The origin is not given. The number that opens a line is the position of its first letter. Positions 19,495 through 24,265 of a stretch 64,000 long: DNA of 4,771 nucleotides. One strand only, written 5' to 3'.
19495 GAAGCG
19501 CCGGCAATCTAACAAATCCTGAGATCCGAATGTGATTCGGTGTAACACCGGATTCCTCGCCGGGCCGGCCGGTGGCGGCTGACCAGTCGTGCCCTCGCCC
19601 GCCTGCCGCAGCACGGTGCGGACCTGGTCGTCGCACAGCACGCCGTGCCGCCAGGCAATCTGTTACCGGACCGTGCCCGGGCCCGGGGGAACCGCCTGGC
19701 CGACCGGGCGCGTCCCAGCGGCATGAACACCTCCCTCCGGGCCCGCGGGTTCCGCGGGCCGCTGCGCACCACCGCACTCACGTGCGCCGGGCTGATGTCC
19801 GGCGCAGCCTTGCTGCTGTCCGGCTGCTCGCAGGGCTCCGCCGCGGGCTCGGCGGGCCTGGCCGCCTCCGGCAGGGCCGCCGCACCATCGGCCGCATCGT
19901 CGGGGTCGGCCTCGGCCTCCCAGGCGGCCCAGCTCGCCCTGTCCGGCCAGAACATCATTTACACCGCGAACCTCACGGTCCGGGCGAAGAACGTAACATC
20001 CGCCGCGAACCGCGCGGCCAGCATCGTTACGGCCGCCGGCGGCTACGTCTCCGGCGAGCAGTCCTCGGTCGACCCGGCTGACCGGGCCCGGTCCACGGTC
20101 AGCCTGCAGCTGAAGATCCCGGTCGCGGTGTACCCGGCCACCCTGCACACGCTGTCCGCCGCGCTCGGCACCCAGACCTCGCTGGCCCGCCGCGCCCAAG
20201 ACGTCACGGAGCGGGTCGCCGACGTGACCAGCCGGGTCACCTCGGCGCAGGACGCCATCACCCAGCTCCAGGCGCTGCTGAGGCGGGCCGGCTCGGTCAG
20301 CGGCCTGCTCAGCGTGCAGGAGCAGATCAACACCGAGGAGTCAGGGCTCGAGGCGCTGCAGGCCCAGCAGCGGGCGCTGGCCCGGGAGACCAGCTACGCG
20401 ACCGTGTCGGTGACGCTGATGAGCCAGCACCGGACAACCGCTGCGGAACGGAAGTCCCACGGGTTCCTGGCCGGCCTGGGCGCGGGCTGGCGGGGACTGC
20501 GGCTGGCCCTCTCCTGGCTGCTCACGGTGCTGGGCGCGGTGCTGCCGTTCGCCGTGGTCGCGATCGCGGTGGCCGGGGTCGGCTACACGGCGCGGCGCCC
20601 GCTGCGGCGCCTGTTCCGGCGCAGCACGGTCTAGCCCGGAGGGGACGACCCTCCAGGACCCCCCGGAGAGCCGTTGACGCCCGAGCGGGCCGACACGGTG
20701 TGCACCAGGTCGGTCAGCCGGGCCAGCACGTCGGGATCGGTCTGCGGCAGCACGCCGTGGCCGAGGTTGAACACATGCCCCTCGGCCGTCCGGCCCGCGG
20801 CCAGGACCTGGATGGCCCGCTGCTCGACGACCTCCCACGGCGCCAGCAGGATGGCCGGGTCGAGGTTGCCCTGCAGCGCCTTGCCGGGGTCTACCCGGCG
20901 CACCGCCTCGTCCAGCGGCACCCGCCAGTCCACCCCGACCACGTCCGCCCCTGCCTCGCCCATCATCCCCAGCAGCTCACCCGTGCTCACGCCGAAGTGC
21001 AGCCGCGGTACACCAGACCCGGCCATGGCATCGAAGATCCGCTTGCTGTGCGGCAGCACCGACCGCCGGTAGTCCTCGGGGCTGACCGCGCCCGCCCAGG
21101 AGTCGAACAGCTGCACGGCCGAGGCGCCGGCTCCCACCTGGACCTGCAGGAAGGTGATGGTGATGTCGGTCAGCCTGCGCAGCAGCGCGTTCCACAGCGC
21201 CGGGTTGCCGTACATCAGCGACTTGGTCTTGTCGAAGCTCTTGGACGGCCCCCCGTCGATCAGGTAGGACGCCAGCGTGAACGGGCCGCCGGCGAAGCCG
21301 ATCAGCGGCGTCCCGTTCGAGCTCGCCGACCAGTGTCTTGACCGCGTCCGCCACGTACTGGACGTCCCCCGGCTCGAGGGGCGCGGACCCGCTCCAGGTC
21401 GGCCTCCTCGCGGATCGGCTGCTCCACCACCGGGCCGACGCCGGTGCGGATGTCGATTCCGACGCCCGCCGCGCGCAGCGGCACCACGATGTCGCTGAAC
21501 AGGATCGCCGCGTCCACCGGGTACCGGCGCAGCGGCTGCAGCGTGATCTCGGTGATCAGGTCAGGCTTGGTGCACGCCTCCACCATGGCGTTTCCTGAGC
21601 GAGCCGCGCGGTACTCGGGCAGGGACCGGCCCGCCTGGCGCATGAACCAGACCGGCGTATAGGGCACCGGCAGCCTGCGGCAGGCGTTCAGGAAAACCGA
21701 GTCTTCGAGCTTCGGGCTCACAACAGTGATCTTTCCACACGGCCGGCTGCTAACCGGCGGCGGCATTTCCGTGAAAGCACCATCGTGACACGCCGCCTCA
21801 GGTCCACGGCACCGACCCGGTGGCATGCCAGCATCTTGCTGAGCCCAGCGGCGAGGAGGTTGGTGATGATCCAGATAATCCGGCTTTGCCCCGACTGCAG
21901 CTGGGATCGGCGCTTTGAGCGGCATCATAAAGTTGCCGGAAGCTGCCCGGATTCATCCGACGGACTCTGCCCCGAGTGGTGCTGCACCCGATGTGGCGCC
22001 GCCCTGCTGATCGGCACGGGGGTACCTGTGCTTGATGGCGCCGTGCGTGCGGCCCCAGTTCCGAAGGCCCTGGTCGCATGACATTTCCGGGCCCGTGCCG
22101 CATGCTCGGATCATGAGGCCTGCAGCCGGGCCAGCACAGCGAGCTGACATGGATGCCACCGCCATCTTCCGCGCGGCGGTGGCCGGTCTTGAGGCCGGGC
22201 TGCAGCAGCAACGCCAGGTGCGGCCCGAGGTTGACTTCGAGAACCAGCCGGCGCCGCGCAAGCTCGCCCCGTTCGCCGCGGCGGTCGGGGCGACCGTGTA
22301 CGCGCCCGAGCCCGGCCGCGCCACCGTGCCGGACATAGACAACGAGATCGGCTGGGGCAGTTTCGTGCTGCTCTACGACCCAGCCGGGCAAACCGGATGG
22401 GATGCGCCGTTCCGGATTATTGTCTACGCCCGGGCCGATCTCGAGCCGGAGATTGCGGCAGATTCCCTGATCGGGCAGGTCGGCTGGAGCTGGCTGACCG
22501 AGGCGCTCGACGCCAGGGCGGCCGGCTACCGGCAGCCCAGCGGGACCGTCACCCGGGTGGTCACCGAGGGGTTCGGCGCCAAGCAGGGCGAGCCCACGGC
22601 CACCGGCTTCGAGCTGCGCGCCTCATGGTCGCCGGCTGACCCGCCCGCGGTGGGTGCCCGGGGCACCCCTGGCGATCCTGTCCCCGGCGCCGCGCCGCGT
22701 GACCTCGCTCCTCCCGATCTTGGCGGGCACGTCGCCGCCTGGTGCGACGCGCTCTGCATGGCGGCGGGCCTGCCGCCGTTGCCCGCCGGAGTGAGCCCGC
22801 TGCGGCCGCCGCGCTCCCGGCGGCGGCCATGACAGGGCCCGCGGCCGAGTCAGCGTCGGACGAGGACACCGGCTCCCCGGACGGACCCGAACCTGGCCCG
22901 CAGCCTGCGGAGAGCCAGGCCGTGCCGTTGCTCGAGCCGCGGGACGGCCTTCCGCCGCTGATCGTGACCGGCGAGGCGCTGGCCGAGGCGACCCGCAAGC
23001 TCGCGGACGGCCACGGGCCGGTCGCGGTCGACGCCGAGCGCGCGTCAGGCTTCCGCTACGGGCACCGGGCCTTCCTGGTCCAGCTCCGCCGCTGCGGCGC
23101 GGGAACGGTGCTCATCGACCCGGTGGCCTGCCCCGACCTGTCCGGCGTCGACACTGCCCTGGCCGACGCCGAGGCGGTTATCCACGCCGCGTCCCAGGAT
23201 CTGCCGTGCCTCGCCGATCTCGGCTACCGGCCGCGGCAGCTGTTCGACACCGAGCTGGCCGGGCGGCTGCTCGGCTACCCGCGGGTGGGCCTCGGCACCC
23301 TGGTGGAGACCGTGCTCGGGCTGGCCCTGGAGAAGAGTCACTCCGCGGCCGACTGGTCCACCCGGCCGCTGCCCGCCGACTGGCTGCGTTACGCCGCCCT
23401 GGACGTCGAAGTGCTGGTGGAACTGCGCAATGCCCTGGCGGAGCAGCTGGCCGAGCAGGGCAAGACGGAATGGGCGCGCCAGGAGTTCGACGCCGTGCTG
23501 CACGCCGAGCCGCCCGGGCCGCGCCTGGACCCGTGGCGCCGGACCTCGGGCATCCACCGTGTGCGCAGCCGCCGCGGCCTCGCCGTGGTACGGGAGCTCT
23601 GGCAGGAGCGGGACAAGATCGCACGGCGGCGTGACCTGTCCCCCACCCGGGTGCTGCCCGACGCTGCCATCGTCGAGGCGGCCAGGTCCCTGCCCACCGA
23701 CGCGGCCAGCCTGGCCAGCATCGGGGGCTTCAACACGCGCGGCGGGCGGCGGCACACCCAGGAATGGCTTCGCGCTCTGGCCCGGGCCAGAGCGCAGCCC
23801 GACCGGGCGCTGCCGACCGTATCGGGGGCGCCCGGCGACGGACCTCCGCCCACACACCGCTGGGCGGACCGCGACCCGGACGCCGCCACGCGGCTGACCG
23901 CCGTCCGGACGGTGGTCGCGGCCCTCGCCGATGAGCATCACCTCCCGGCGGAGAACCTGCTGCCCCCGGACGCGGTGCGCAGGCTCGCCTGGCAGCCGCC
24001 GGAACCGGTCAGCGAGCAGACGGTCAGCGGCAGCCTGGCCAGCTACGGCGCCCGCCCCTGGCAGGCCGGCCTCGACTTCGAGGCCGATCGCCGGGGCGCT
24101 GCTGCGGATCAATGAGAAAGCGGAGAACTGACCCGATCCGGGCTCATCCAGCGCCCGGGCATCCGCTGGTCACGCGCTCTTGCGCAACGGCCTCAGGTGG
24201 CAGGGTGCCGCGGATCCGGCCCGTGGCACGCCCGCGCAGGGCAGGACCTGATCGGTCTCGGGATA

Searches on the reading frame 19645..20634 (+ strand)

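Call 46: search_protein_families(library=pfam, proteins=[window:19645-20634:+], max_evalue=0.00001)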
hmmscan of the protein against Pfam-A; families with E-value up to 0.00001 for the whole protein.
window:19645-20634:+ (329 aa): 1 family
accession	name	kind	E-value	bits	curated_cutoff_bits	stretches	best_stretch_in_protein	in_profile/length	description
PF14257.11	DUF4349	-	1.6e-52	178.4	27.7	1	102-312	1-210/213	Domain of unknown function (DUF4349)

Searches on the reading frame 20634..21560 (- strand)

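Call 52: search_protein_families(library=pfam, proteins=[window:20634-21560:-], max_evalue=0.001)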
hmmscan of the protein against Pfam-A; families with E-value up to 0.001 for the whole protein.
window:20634-21560:- (309 aa): 1 family
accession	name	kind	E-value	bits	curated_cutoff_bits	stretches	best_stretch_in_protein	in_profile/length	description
PF01208.23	URO-D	-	2e-73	247.8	23.9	1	81-288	134-345/346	Uroporphyrinogen decarboxylase (URO-D)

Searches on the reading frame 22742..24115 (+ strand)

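Call 46: search_protein_families(library=pfam, proteins=[window:22742-24115:+], max_evalue=0.00001)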
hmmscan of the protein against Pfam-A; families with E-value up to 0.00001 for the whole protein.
window:22742-24115:+ (457 aa): 3 families
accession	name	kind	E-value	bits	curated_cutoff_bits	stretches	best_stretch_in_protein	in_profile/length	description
PF01612.26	DNA_pol_A_exo1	-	3.4e-38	131.6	23.6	1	75-236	4-172/173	3'-5' exonuclease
PF18305.6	DNA_pol_A_exoN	-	5e-26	91.3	23.5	1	367-444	1-78/87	3' to 5' exonuclease C-terminal domain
PF00570.28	HRDC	-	1.3e-15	57.6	23.8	1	280-346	2-68/68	HRDC domain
